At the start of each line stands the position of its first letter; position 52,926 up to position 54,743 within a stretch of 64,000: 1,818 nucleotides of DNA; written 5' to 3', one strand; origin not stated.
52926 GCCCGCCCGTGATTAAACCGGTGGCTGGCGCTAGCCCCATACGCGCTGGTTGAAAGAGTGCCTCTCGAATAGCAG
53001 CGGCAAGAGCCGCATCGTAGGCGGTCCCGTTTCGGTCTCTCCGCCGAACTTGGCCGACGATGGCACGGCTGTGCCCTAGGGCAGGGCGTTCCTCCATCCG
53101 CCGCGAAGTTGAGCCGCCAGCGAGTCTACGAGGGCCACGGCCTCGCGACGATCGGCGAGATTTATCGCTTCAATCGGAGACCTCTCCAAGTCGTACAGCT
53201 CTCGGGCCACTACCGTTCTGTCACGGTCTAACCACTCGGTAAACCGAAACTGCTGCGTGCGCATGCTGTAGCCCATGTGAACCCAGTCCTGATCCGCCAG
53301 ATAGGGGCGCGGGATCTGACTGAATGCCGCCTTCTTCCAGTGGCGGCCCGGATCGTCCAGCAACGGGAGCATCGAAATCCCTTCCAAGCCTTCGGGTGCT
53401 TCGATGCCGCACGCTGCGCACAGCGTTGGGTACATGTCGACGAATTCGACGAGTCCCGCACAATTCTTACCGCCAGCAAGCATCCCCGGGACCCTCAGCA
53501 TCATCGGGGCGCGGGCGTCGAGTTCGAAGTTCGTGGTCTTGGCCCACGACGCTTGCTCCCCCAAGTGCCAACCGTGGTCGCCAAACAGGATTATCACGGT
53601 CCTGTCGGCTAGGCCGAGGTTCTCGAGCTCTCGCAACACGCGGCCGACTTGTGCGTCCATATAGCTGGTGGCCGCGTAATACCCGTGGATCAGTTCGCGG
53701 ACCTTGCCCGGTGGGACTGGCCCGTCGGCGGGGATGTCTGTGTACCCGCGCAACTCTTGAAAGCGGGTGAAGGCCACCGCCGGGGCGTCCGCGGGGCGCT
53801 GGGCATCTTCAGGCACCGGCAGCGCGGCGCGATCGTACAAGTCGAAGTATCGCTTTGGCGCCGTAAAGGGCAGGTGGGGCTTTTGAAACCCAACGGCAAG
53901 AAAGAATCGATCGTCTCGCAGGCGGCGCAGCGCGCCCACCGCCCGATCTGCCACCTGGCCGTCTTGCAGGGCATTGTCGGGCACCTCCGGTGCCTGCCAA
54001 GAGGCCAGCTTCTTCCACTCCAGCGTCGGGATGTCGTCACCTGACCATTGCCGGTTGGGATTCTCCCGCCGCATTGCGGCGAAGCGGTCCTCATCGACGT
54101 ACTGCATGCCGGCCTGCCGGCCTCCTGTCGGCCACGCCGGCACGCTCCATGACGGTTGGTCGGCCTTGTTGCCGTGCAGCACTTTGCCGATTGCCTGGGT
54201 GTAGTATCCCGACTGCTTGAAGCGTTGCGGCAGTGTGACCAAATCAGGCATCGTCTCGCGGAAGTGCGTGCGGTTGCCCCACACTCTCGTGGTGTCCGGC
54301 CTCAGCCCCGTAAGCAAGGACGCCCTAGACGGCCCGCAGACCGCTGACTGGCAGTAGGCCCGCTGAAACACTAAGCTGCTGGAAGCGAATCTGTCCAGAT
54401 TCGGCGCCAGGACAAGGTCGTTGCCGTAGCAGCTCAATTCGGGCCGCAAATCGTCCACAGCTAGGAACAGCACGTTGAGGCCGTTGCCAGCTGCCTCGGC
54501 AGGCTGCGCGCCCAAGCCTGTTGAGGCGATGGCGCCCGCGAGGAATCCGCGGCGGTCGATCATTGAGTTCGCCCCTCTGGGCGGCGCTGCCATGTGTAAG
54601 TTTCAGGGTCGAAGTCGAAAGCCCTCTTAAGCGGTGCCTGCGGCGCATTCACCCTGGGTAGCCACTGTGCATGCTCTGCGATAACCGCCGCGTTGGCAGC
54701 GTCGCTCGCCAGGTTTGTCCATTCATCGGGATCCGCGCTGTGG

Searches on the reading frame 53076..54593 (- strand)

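Call 60: search_protein_families(library=pfam, proteins=[window:53076-54593:-], max_evalue=0.00001)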
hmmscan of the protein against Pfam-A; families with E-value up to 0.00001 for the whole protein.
window:53076-54593:- (505 aa): 4 families
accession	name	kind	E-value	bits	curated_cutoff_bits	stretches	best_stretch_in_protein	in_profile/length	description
PF00884.28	Sulfatase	-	6.4e-42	144.3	25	1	40-397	2-301/301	Sulfatase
PF16347.10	SGSH_C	-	1.7e-16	61.1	29.3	1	345-497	1-149/154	N-sulphoglucosamine sulphohydrolase, C-terminal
PF01663.27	Phosphodiest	-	5.4e-08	33.3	23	0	41-116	1-74/342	Type I phosphodiesterase / nucleotide pyrophosphatase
PF02995.22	DUF229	-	7.6e-07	28.6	25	1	300-366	301-364/496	Protein of unknown function (DUF229)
